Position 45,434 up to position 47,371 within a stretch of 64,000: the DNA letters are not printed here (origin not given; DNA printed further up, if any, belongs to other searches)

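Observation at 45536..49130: GC-rich three-gene block (leuA, hypothetical, 2OG-Fe oxygenase) with no other leucine-pathway genes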

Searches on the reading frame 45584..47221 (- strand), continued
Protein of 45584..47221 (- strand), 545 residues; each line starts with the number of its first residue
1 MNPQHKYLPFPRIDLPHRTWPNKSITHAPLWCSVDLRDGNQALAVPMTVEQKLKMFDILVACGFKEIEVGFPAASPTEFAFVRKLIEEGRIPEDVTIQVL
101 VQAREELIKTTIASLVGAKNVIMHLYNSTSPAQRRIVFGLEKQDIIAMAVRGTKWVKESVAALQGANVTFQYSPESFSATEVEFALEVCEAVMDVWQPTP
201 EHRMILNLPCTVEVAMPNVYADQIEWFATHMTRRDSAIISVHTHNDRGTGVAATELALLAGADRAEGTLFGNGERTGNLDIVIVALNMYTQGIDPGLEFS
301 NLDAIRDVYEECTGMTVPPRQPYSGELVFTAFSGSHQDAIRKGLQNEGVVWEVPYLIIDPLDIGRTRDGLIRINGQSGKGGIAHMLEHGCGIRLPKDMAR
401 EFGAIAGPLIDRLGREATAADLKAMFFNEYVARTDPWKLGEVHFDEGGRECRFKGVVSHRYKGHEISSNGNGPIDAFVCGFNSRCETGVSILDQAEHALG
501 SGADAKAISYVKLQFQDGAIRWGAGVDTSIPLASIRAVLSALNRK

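Call 37: list_cluster_members(proteins=[P0001, P0121, P0241, P0009, P0011, P0021, P0037, P0039, P0043, P0046])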
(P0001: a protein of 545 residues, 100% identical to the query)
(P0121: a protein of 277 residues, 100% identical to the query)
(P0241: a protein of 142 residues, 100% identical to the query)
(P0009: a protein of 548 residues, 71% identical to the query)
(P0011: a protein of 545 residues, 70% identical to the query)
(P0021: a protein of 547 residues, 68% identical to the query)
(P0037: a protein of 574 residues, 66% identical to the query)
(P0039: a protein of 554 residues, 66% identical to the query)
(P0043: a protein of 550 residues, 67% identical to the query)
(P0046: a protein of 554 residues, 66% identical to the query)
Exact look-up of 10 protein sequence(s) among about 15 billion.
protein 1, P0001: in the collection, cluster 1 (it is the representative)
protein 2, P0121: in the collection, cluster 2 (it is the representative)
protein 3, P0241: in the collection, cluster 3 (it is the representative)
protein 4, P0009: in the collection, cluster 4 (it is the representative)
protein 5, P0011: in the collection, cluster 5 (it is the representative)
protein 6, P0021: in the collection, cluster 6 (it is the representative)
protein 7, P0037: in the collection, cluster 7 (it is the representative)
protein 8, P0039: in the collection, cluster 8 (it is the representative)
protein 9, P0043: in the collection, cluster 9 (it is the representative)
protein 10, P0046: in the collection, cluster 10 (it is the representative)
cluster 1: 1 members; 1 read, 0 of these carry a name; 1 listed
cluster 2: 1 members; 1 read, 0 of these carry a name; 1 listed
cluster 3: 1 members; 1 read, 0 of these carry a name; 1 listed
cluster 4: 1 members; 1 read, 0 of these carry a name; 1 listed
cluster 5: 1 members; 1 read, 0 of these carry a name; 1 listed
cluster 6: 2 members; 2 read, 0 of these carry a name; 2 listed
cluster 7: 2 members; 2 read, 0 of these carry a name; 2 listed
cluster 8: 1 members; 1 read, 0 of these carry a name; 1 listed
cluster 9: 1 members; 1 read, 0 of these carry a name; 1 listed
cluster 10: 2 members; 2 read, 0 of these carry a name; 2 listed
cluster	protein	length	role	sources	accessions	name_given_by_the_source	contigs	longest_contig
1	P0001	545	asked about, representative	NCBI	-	-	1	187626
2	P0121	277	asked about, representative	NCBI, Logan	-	-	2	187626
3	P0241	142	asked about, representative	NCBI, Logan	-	-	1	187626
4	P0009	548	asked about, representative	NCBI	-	-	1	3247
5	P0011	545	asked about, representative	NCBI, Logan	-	-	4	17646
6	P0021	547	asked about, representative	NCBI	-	-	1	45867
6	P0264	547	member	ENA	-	-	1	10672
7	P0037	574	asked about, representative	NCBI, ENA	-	-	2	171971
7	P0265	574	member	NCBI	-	-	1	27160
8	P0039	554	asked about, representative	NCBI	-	-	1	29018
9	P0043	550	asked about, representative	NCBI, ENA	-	-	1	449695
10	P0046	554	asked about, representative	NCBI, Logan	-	-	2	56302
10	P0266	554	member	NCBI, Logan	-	-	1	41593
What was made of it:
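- Tried and rejected: Cluster look-up returned no names or accessions, so the organism could not be named (call 37).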

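Call 42: search_solved_structures(query=window:45584-47221:-, show_alignments=1, max_evalue=1e-20)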
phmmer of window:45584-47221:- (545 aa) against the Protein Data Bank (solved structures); distinct sequences matched with E-value up to 1e-20: 8.
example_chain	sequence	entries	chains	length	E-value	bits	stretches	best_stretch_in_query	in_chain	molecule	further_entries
1sr9_A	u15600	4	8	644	5.2e-155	520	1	3-514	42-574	2-isopropylmalate synthase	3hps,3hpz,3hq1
3fig_A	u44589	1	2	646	5.2e-155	520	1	3-514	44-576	2-isopropylmalate synthase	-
3hpx_A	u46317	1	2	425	3.1e-129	435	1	3-368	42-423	2-isopropylmalate synthase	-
3u6w_A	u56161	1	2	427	3.2e-129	434.9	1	3-368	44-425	2-isopropylmalate synthase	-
4ov4_A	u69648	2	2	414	2.2e-41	145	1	33-425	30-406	2-isopropylmalate synthase | isopropylmalate synthase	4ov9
3rmj_A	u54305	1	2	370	3.7e-25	91.5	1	33-345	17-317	2-isopropylmalate synthase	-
6e1j_A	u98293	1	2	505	1.9e-23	85.8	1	34-383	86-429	2-isopropylmalate synthase, A genome specific 1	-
3eeg_A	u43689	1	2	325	3.7e-23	84.9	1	34-345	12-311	2-isopropylmalate synthase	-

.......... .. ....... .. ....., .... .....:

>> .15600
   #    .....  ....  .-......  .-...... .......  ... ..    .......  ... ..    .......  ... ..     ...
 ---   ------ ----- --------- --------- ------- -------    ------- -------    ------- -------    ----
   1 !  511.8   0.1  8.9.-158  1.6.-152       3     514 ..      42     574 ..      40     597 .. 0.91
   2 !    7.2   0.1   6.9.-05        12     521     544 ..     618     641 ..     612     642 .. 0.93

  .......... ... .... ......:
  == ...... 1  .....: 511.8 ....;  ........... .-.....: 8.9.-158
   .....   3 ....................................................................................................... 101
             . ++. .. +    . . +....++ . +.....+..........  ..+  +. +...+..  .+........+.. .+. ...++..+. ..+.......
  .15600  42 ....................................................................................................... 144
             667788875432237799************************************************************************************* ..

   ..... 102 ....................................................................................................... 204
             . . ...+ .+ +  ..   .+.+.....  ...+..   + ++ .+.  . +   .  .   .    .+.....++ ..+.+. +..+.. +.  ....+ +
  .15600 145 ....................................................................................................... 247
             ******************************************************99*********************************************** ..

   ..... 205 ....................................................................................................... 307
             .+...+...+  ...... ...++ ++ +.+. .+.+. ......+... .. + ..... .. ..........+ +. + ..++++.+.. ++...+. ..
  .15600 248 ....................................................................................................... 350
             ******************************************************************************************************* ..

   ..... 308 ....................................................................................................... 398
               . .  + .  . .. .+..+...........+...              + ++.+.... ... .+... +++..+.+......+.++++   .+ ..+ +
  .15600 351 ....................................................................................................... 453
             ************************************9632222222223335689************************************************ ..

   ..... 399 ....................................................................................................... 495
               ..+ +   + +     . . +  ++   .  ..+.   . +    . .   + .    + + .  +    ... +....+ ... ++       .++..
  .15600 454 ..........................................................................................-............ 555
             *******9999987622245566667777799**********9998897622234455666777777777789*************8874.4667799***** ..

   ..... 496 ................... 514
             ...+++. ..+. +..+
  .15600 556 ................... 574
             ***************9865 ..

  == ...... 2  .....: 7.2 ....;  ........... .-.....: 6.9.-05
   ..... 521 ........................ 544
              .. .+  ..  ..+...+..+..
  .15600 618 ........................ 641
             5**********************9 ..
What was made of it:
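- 45584..47221 (-): leuA: long-form 2-isopropylmalate synthase, intact, of horizontal (Verrucomicrobiota-like) ancestry. Aligns with M. tuberculosis LeuA 1SR9 at E 5e-155 with all catalytic and pocket residues kept (call 42).
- On 2-isopropylmalate synthase, long form (NF002991 / TIGR00970): All residues are conserved in the phmmer alignment to 1SR9 (call 42).
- Closest known: Long-form. Different: Lacks the mycobacterial insertion in the regulatory domain (call 42).
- All catalytic residues kept (call 42).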

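Call 56: search_protein_families(library=pfam, max_evalue=0.0001, proteins=[L004:160-498:+, L004:2518-2985:+, L004:3119-4375:+, L004:4451-5275:+, L004:5294-5725:+, L004:5748-6173:+, L004:6520-7080:+, L004:7081-7668:+, L004:8985-9881:+, L004:9881-10744:+])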
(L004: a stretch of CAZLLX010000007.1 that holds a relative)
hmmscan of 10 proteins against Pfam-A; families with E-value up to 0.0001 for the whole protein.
L004:160-498:+ (112 aa): 2 families
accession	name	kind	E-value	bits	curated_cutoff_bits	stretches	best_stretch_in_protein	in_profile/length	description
PF00702.32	Hydrolase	-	2.8e-14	54.4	26.4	1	3-79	103-180/191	haloacid dehalogenase-like hydrolase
PF13419.12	HAD_2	-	4.3e-13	50.2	23.8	1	3-81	84-163/178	Haloacid dehalogenase-like hydrolase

L004:2518-2985:+ (155 aa): 2 families
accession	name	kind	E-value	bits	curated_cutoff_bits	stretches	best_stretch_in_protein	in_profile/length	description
PF13242.12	Hydrolase_like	-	7.7e-09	35.8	22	1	89-146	17-74/75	HAD-hyrolase-like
PF09419.16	PGP_phosphatase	-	1.5e-05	25.1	20.4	1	86-123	127-166/168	Mitochondrial PGP phosphatase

L004:3119-4375:+ (418 aa): 0 families

L004:4451-5275:+ (274 aa): 0 families

L004:5294-5725:+ (143 aa): 2 families
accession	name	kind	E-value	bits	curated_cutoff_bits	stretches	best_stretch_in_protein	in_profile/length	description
PF00293.34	NUDIX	-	3.8e-17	63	21.1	1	18-138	8-132/134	NUDIX domain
PF14815.12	NUDIX_4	-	1.9e-07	31.3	35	1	19-129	3-103/113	NUDIX domain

L004:5748-6173:+ (141 aa): 0 families

L004:6520-7080:+ (186 aa): 0 families

L004:7081-7668:+ (195 aa): 0 families

L004:8985-9881:+ (298 aa): 1 family
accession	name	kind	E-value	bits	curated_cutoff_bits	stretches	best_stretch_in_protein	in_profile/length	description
PF00246.29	Peptidase_M14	-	4.3e-17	63.1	21.6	1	54-234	18-206/286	Zinc carboxypeptidase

L004:9881-10744:+ (287 aa): 1 family
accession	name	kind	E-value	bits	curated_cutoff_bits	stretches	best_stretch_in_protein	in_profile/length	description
PF00246.29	Peptidase_M14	-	3.4e-22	79.8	21.6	1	43-264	18-263/286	Zinc carboxypeptidase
